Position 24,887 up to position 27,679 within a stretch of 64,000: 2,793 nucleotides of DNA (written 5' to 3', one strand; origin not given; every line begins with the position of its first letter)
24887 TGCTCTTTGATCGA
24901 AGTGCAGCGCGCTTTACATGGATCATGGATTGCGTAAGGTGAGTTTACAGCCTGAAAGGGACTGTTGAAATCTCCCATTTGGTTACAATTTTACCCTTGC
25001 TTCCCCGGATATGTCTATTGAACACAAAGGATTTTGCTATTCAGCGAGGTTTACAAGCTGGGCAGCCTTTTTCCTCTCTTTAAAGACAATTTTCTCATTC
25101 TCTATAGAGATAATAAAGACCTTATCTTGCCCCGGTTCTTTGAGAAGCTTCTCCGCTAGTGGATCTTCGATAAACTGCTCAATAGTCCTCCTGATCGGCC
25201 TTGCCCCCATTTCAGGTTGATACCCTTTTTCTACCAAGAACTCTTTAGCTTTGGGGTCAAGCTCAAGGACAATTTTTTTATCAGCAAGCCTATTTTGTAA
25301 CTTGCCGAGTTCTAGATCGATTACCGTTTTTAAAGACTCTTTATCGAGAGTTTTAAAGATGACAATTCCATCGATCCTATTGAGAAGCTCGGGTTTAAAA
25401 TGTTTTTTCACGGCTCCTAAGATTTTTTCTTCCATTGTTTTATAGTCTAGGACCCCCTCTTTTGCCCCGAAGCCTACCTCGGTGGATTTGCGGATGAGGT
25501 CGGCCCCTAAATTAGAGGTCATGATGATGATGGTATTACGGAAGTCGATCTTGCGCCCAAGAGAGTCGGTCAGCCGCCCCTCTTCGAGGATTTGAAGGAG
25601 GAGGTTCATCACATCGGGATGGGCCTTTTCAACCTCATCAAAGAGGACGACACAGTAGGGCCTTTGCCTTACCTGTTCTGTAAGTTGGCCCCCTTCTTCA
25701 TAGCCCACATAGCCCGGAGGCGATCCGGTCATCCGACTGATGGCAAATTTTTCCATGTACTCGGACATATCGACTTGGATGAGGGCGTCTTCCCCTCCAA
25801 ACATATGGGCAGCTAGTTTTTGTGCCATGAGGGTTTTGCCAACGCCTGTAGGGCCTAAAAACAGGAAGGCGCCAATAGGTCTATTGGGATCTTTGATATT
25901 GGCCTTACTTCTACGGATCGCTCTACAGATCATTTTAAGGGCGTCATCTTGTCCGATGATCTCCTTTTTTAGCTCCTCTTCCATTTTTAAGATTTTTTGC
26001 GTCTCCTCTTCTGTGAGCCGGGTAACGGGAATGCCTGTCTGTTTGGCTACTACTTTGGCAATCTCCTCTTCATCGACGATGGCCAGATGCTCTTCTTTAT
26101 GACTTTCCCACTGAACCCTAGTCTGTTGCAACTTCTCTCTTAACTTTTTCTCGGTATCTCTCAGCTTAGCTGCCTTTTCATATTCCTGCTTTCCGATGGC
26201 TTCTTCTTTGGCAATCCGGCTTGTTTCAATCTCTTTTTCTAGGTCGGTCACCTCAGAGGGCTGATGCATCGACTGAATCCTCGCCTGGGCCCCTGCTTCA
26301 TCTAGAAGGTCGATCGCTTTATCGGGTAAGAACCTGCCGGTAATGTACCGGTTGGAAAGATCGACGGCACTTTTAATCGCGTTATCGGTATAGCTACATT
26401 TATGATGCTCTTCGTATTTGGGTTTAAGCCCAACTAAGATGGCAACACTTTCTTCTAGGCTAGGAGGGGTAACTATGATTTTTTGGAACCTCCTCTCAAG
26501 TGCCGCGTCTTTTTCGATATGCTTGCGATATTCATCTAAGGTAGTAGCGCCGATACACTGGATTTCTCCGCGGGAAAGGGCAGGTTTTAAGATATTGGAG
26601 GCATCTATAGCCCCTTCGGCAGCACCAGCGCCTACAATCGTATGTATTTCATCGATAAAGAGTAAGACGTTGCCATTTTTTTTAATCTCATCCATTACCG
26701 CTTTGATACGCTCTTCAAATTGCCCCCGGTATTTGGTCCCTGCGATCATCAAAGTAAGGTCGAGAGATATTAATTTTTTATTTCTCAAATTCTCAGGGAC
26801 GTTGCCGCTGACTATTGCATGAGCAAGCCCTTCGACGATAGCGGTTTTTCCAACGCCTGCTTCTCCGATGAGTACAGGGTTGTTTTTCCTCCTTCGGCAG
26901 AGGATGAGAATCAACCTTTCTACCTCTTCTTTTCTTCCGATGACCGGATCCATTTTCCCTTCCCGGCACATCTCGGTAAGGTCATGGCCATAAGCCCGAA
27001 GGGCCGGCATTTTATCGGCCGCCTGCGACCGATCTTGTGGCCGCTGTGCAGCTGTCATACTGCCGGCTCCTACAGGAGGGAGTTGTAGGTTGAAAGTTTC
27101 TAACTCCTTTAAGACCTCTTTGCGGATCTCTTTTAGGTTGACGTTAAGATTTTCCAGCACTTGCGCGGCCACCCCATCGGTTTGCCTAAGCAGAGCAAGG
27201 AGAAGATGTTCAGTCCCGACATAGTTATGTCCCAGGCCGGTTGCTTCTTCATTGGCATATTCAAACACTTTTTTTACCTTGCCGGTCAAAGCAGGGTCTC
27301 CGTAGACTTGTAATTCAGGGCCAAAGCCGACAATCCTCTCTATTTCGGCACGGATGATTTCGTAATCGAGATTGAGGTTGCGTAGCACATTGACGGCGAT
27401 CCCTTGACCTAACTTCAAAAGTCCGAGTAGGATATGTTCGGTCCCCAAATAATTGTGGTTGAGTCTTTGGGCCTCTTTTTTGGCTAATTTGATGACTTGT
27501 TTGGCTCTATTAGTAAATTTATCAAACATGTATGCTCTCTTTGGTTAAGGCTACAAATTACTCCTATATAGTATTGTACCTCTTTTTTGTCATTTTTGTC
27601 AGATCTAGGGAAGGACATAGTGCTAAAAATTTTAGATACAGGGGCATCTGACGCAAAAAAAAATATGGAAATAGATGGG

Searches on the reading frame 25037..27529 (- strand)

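Call 7: search_protein_families(library=pfam, proteins=[window:25037-27529:-], max_evalue=0.001)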
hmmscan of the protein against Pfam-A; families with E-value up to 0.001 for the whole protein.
window:25037-27529:- (830 aa): 21 families
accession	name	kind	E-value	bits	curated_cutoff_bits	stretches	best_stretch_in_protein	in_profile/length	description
PF07724.20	AAA_2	-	2.3e-67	226.6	27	1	550-720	1-164/166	AAA domain (Cdc48 subfamily)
PF02861.25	Clp_N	-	2e-35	121.1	20.7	2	92-143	1-52/53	Clp amino terminal domain, pathogenicity island component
PF17871.7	AAA_lid_9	-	1.2e-33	115.5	22.8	1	357-458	1-102/104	AAA lid domain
PF10431.15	ClpB_D2-small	-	2.6e-25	88.7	21.9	1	728-799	1-72/81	C-terminal, D2-small domain, of ClpB protein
PF00004.35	AAA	-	6.3e-25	88.6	21.2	2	219-354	2-129/131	ATPase family associated with various cellular activities (AAA)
PF07728.20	AAA_5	-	1.5e-17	64.4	22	1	555-674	2-123/139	AAA domain (dynein-related subfamily)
PF13191.12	AAA_16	-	1.3e-11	45.7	32.6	1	196-241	2-50/167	AAA ATPase domain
PF13401.12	AAA_22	-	2.6e-09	37.9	27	0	214-312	4-109/130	AAA domain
PF00158.32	Sigma54_activat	-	4.2e-09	36.7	20.2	1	553-662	23-130/168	Sigma-54 interaction domain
PF13173.12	AAA_14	-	2.4e-07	31.2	27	0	219-360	6-127/129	AAA domain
PF05621.17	TniB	-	6.8e-07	29.3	22.4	1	211-353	31-184/189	Bacterial TniB protein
PF13481.12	AAA_25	-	5.9e-06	26.5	27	0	556-584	37-65/195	AAA domain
PF20720.3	nSTAND3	-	7.3e-06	26.2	27.2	0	556-594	21-59/155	Novel STAND NTPase 3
PF12775.13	AAA_7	-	1e-05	25.6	25.8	0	555-595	36-76/181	P-loop containing dynein motor region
PF02151.25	UVR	-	1.1e-05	25.5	21.5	1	431-465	1-35/36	UvrB/uvrC motif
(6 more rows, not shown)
